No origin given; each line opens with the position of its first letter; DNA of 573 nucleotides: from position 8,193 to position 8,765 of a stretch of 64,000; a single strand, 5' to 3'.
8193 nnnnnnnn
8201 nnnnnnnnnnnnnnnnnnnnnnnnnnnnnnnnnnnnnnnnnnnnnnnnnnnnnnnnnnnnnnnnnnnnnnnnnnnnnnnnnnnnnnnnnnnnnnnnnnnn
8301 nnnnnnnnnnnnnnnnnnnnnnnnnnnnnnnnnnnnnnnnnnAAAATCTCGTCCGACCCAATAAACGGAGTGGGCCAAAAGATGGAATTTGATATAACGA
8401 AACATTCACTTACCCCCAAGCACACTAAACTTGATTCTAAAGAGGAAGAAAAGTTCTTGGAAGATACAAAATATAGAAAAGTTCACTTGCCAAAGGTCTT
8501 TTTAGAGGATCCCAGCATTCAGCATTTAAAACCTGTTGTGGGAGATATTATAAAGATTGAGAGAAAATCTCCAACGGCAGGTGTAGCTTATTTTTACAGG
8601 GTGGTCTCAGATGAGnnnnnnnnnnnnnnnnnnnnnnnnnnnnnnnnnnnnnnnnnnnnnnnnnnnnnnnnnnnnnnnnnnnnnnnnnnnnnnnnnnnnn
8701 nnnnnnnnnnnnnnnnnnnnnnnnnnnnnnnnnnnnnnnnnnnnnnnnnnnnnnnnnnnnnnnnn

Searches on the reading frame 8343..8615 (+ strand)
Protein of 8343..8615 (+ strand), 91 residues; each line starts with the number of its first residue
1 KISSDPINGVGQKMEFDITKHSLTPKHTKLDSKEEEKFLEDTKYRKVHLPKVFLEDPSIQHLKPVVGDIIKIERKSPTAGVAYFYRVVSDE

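Call 77: search_protein_families(library=pfam, proteins=[window:8343-8615:+], max_evalue=0.01)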
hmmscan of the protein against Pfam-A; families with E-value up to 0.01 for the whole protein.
window:8343-8615:+ (91 aa): 1 family
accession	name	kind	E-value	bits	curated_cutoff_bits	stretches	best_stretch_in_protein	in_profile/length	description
PF01191.24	RNA_pol_Rpb5_C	-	2.2e-22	79.1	23.5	1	16-88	1-73/73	RNA polymerase Rpb5, C-terminal domain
